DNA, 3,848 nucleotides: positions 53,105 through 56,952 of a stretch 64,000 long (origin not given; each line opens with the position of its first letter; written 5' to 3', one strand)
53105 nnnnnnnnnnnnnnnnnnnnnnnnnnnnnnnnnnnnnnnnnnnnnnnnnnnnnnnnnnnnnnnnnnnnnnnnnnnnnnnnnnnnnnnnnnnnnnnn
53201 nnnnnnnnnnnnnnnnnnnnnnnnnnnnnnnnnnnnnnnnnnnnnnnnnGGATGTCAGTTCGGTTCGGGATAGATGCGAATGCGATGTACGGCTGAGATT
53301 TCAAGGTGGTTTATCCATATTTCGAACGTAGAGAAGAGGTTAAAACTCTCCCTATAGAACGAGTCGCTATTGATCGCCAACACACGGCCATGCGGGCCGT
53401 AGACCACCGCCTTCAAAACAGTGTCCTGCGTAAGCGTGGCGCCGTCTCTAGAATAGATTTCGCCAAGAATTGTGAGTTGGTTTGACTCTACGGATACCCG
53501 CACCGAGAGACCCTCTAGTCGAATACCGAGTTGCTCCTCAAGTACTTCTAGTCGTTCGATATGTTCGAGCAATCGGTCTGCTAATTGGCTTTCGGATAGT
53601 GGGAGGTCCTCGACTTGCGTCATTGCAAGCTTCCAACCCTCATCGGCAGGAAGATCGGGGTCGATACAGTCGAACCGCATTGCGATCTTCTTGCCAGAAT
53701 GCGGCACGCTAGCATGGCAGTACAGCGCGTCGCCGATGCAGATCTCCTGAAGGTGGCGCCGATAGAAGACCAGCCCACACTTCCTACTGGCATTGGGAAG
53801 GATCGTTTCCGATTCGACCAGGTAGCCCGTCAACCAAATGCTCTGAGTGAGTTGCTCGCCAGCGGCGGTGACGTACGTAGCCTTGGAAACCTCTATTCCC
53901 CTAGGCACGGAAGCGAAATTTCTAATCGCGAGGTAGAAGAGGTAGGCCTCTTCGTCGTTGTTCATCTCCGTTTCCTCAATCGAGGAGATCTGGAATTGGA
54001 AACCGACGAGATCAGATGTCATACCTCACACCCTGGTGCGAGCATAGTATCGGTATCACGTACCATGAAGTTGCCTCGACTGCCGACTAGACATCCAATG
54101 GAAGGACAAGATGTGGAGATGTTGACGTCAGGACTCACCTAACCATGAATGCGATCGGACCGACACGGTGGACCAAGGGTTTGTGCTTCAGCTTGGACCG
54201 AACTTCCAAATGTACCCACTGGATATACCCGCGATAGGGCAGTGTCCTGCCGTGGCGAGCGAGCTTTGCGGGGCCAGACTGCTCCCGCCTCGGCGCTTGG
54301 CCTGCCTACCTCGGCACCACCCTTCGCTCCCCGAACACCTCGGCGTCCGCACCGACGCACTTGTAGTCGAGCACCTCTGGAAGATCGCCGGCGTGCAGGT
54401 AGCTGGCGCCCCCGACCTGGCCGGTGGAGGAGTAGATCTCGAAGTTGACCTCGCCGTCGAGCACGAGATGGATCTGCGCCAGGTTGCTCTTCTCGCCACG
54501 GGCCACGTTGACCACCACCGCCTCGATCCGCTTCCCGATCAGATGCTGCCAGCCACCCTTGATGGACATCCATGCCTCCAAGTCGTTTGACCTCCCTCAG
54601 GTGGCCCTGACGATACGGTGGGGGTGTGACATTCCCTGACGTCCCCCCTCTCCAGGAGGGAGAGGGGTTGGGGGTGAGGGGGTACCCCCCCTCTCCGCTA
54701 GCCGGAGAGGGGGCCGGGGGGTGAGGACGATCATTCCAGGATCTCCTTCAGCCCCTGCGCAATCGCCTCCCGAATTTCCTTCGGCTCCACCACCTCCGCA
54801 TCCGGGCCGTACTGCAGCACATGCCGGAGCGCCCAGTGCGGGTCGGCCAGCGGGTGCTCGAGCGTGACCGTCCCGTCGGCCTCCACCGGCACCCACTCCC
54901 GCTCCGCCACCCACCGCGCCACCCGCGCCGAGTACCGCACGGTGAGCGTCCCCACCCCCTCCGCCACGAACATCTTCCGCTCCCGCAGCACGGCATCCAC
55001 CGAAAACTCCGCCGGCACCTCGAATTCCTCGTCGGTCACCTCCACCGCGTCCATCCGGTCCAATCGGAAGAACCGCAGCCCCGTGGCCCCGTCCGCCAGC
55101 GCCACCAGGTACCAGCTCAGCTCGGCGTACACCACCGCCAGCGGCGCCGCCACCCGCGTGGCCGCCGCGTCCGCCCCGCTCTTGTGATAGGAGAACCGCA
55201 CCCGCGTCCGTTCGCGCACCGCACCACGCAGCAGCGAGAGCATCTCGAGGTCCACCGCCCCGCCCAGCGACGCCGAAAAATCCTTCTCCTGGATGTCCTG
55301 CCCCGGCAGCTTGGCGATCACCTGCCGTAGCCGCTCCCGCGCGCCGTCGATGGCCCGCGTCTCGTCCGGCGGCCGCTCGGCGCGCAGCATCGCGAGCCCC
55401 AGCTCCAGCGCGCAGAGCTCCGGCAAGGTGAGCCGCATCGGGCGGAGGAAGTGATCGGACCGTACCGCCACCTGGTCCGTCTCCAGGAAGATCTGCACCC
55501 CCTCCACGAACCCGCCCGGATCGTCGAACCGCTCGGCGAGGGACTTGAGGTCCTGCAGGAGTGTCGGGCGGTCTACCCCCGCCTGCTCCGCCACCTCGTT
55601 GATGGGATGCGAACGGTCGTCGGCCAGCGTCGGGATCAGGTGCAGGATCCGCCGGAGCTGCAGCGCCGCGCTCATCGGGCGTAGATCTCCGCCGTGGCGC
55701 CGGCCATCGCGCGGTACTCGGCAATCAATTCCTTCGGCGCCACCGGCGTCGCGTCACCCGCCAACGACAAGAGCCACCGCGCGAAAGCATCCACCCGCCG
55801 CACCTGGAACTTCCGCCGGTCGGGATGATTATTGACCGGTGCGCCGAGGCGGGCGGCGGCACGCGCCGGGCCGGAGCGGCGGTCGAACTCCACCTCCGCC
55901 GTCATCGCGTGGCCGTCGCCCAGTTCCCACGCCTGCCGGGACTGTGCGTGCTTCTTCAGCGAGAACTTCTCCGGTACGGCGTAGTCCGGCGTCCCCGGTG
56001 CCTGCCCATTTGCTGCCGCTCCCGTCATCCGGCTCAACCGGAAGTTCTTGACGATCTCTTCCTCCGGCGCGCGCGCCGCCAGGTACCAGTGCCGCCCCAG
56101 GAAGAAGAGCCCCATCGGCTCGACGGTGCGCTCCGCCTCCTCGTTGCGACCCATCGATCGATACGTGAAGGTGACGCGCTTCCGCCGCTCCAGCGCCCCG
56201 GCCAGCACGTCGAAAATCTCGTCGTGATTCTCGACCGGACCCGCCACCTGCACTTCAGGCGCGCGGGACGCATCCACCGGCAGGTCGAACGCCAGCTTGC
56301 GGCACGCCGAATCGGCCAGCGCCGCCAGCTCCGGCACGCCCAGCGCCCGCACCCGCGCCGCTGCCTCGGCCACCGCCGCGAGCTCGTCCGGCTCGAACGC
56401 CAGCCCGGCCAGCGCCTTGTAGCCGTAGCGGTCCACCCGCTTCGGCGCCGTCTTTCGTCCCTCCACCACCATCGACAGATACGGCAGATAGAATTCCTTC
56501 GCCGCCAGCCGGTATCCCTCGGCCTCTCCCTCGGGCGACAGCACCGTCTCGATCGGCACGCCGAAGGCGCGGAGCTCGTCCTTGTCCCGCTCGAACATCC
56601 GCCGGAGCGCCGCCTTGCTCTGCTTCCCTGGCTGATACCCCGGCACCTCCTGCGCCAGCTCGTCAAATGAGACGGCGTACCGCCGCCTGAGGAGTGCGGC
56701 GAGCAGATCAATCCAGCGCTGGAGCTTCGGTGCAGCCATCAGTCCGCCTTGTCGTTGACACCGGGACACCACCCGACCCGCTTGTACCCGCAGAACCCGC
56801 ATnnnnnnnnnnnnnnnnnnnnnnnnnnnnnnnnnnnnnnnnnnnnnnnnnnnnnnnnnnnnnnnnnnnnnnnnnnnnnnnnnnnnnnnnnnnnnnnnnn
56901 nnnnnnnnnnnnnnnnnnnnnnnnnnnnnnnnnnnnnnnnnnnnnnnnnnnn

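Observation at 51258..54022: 255-aa orphan protein translationally coupled to a GHKL-ATPase/DUF3883-nuclease: candidate two-gene defence module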

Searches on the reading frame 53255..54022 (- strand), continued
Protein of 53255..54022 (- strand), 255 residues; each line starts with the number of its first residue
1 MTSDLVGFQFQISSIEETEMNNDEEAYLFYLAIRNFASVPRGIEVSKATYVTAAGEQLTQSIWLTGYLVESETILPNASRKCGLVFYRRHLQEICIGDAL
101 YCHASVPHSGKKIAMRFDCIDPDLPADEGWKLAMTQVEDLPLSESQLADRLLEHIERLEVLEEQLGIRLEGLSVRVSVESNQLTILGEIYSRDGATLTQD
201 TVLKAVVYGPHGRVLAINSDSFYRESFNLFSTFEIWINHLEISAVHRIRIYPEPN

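Call 78: fold_search(model_id=the predicted structure, library=viral)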
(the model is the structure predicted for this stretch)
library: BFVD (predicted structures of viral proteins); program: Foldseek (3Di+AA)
matches with E <= 10: 1264; with E <= 0.001: 18
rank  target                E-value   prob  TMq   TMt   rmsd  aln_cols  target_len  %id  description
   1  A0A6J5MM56            2.7e-06  1.00  0.34  0.32  16.8       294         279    8  DUF4352 domain-containing protein [uncultured Caudovirales phage]
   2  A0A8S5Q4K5            9.1e-06  1.00  0.24  0.20  23.1       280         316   12  Uncharacterized protein [Siphoviridae sp. ctQqU1]
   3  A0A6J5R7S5            1.7e-05  0.99  0.22  0.09  20.6       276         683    8  Peptidase S8/S53 domain containing protein [uncultured Caudovirales phage]
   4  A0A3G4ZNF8            3.9e-05  0.96  0.22  0.06  22.0       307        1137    8  DUF7932 domain-containing protein [Terrestrivirus sp.]
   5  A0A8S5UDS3            5.8e-05  0.99  0.21  0.18  20.9       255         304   12  Carbohydrate-binding protein [Siphoviridae sp. ctNLX12]
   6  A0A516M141            9.1e-05  0.94  0.20  0.17  21.2       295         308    7  (no name in the UniProt tables at hand)
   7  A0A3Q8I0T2            1.9e-04  0.90  0.18  0.17  19.5       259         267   10  (no name in the UniProt tables at hand)
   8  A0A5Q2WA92            2.2e-04  0.96  0.20  0.04  20.7       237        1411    7  (no name in the UniProt tables at hand)
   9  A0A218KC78            2.5e-04  0.72  0.19  0.08  28.8       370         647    9  CBM-cenC domain-containing protein [Bacillus phage PBC2]
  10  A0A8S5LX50            2.6e-04  0.98  0.28  0.26  22.8       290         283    9  Uncharacterized protein [Siphoviridae sp. ct3pR10]
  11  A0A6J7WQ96            3.1e-04  0.30  0.14  0.07  19.5       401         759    6  CBM-cenC domain-containing protein [uncultured Caudovirales phage]
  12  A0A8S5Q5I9            5.1e-04  0.51  0.19  0.05  22.2       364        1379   11  Tail protein [Siphoviridae sp. ctxrg1]
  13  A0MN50                7.2e-04  0.82  0.16  0.24  19.3       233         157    8  (no name in the UniProt tables at hand)
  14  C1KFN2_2              7.2e-04  0.57  0.20  0.07  16.9       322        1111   12  Putative tail fibre protein [Lactobacillus phage Lb338-1]
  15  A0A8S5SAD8            7.2e-04  0.54  0.18  0.13  21.8       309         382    9  Uncharacterized protein [Myoviridae sp. ctByu2]
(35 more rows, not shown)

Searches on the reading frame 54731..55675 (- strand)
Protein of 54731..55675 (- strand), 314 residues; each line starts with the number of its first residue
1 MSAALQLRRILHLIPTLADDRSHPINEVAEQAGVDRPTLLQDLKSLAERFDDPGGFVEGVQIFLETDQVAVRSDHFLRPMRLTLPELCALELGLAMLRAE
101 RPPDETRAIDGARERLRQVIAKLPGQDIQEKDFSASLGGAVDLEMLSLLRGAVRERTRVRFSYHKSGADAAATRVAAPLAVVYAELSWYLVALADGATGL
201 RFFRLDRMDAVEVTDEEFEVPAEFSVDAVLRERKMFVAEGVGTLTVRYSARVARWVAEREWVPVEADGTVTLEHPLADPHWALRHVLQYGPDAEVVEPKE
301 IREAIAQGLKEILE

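Call 5: search_protein_families(library=pfam, proteins=[window:54731-55675:-], max_evalue=0.01)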
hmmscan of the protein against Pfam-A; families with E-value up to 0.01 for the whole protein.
window:54731-55675:- (314 aa): 4 families
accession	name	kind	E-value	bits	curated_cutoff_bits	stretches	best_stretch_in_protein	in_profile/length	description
PF13280.12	WYL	-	4.9e-18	65.3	21.8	1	144-213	1-70/70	WYL domain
PF25583.1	WCX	-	2.8e-16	60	23.9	1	243-313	4-76/76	WCX domain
PF19187.6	HTH_PafC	-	1.2e-12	48.1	32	1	6-118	2-115/115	PafC helix-turn-helix domain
PF09339.16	HTH_IclR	-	0.0082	16.3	22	0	7-48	2-44/52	IclR helix-turn-helix domain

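Call 6: search_protein_families(library=padloc, proteins=[window:54731-55675:-], max_evalue=0.01)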
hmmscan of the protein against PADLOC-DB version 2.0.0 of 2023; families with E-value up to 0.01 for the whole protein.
window:54731-55675:- (314 aa): 6 families
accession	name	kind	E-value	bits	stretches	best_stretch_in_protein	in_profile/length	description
PDLC01652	WYL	-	3.4e-36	123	1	137-313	11-162/162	"CAS-I,CAS-II,CAS-III,CAS-IV,CAS-V,CAS-VI; associated_signaling"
PDLC01457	WYL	-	7.7e-31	105.4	1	7-301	3-229/229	"CAS-I,CAS-II,CAS-III,CAS-IV,CAS-V,CAS-VI; associated_signaling"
PDLC01766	Cas3c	-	9.5e-21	71.7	1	23-310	22-310/1009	-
PDLC01484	WYL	-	0.00094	16.4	0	157-221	225-293/437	"CAS-I,CAS-II,CAS-III,CAS-IV,CAS-V,CAS-VI; associated_signaling"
PDLC01510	WYL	-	0.00094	16.4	0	157-221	225-293/437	"CAS-I,CAS-II,CAS-III,CAS-IV,CAS-V,CAS-VI; associated_signaling"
PDLC01046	WYL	-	0.005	14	0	157-215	223-283/435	HTH-WYL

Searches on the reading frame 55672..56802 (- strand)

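Call 5: search_protein_families(library=pfam, proteins=[window:55672-56802:-], max_evalue=0.01)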
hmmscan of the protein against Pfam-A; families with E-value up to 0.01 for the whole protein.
window:55672-56802:- (376 aa): 2 families
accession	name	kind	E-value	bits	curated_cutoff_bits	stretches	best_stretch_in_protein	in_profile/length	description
PF13280.12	WYL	-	2.7e-20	72.6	21.8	1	195-262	1-68/70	WYL domain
PF25583.1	WCX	-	1.8e-05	25.4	23.9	1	301-370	4-75/76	WCX domain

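Call 6: search_protein_families(library=padloc, proteins=[window:55672-56802:-], max_evalue=0.01)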
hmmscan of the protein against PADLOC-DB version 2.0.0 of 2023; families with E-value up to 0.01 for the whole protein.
window:55672-56802:- (376 aa): 4 families
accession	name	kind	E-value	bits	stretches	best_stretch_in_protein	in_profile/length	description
PDLC01457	WYL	-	2.2e-33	113.7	2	125-359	60-229/229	"CAS-I,CAS-II,CAS-III,CAS-IV,CAS-V,CAS-VI; associated_signaling"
PDLC01652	WYL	-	2.7e-27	94.1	1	190-370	13-161/162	"CAS-I,CAS-II,CAS-III,CAS-IV,CAS-V,CAS-VI; associated_signaling"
PDLC01484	WYL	-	0.0011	16.2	1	208-262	225-280/437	"CAS-I,CAS-II,CAS-III,CAS-IV,CAS-V,CAS-VI; associated_signaling"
PDLC01510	WYL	-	0.0011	16.2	1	208-262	225-280/437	"CAS-I,CAS-II,CAS-III,CAS-IV,CAS-V,CAS-VI; associated_signaling"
